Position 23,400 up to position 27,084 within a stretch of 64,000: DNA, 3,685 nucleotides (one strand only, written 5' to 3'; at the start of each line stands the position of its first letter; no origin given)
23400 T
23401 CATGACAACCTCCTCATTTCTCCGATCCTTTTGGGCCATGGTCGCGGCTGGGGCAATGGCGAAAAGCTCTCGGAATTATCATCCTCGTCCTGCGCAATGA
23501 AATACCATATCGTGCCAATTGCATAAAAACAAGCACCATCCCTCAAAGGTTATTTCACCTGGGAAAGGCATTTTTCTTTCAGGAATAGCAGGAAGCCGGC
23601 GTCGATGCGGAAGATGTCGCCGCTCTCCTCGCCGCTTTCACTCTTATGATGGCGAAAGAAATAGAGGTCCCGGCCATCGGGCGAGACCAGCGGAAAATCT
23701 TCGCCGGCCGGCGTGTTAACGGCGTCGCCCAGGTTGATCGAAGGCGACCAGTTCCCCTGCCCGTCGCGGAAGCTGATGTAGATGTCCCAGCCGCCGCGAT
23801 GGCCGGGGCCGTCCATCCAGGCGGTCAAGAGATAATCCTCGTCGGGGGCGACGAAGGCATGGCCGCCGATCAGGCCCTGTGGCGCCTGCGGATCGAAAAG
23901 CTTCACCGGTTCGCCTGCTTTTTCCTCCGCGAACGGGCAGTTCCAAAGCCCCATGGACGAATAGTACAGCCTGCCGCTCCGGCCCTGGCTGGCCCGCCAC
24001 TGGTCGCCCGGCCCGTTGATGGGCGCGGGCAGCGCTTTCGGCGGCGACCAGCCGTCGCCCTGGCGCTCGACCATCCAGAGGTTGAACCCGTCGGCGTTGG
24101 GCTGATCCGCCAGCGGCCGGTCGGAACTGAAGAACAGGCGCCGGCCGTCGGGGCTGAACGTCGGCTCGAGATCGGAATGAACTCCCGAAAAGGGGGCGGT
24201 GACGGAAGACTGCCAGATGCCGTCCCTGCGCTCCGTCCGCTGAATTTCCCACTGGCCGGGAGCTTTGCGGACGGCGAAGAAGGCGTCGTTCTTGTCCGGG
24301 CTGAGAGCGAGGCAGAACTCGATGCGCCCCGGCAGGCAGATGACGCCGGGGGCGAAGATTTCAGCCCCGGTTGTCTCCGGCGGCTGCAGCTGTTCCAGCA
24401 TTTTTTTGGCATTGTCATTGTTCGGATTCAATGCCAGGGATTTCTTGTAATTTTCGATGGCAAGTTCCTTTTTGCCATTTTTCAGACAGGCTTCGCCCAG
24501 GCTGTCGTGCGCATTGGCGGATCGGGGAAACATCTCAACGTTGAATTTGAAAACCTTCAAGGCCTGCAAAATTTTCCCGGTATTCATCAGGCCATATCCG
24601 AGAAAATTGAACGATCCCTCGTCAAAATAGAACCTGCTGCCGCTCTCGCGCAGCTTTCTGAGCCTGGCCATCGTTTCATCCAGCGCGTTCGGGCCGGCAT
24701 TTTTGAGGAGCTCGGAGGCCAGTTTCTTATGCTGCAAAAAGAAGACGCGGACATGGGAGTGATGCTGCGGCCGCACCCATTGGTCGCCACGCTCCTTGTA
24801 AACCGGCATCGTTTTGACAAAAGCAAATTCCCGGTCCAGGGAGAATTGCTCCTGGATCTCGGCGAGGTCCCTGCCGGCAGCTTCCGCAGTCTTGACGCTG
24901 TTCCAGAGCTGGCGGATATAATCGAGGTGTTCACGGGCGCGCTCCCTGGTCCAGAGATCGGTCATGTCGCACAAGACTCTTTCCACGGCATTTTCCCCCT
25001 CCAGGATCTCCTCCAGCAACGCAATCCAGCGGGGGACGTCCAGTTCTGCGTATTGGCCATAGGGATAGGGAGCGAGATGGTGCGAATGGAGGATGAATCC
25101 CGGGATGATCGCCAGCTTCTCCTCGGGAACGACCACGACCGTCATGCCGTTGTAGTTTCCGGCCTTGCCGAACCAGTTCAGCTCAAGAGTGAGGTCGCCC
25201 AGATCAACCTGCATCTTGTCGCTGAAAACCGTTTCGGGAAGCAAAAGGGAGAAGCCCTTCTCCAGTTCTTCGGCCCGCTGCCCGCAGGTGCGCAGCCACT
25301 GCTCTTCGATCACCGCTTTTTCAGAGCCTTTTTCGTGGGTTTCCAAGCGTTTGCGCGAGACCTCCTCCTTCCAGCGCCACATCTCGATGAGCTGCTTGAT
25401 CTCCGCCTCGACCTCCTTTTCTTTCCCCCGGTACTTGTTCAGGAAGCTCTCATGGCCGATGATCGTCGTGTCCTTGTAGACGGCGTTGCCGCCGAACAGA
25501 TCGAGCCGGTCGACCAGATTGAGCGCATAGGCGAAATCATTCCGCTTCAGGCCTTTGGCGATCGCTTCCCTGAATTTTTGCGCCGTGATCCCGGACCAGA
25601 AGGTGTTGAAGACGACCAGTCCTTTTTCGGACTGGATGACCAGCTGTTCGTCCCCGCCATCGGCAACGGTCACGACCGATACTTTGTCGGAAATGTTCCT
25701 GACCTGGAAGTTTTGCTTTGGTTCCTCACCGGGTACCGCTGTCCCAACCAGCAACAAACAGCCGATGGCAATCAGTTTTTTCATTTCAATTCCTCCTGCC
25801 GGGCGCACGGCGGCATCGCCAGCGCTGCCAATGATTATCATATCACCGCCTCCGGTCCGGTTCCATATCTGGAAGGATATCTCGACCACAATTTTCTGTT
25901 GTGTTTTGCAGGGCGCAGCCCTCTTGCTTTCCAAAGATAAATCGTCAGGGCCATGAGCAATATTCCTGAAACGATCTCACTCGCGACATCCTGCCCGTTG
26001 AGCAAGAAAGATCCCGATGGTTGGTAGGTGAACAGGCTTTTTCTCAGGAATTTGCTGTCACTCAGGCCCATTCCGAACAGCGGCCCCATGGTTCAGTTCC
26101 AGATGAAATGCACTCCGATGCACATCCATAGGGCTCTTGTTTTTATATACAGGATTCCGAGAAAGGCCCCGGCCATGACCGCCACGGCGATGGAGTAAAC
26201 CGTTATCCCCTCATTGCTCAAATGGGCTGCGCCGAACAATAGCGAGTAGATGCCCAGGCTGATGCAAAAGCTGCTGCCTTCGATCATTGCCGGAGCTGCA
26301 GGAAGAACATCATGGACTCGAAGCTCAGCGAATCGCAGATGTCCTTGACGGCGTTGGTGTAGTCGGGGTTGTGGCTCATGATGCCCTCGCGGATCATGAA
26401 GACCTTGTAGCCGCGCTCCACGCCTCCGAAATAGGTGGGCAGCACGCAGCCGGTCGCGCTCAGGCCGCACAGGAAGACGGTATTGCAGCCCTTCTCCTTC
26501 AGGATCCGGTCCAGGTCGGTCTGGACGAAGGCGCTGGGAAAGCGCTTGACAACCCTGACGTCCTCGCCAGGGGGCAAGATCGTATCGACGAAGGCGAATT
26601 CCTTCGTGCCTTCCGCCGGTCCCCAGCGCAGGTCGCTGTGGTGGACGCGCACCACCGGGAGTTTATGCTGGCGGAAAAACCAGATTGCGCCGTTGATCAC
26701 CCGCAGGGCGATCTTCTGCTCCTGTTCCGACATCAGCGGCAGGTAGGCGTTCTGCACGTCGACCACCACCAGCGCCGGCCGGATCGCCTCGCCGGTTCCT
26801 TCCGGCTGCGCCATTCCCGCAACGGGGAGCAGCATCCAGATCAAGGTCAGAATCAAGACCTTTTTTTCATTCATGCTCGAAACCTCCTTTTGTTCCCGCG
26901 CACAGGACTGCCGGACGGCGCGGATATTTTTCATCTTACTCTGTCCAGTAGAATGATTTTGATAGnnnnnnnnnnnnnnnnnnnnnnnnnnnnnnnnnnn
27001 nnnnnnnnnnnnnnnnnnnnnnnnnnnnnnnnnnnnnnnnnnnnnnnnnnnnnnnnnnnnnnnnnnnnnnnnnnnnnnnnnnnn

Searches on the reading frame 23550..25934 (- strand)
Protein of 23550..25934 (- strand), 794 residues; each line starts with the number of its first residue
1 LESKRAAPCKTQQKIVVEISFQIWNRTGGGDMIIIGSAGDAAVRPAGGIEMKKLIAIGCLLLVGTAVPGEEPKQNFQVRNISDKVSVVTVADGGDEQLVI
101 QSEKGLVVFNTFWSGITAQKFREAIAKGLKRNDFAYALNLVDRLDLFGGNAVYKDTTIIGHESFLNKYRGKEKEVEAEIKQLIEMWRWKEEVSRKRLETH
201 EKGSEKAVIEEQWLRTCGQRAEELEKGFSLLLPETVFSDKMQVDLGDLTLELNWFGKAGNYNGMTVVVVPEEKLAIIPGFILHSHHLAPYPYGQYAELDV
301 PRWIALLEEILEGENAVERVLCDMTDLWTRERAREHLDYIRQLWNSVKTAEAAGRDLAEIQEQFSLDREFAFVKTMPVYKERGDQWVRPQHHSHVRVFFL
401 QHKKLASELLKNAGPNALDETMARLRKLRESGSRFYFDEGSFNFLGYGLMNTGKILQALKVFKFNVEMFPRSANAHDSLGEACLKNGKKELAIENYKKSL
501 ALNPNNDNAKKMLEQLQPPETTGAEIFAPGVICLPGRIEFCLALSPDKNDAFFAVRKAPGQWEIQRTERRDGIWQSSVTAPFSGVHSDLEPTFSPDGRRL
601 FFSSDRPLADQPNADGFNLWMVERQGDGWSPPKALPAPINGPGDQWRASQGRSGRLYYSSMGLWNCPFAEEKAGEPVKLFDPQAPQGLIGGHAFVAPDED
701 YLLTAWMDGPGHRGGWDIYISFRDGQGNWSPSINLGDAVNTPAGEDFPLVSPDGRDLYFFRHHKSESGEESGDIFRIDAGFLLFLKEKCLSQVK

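Call 11: search_protein_families(library=pfam, proteins=[window:23550-25934:-], max_evalue=0.001)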
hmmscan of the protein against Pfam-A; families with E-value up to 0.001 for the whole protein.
window:23550-25934:- (794 aa): 6 families
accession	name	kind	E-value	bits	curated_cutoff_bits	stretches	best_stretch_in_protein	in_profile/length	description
PF07676.18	PD40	-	7.1e-12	45.4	20.9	1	587-607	10-30/38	WD40-like Beta Propeller Repeat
PF07719.23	TPR_2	-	3.4e-07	30.3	27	1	473-506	1-34/34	Tetratricopeptide repeat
PF00515.34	TPR_1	-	2.1e-06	27.7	27.8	1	479-506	7-34/34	Tetratricopeptide repeat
PF13414.12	TPR_11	-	0.00011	22.3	26.8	1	480-509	1-30/42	TPR repeat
PF13432.12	TPR_16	-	0.00031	21.6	32.7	1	446-506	4-64/65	Tetratricopeptide repeat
PF13181.12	TPR_8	-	0.00031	21.1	25.7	0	475-506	3-34/34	Tetratricopeptide repeat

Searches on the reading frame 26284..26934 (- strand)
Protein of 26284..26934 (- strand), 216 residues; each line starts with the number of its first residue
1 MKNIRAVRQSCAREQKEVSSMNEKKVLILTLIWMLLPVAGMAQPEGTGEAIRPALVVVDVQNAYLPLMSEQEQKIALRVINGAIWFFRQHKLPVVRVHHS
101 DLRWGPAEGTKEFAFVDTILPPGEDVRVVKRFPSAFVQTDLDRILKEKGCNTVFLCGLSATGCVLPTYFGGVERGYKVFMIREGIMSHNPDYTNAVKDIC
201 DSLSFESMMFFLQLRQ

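Call 11: search_protein_families(library=pfam, proteins=[window:26284-26934:-], max_evalue=0.001)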
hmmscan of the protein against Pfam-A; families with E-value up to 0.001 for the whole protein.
window:26284-26934:- (216 aa): 1 family
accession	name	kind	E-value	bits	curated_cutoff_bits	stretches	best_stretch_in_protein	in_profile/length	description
PF00857.26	Isochorismatase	-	1.4e-25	90.9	27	1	54-194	2-157/175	Isochorismatase domain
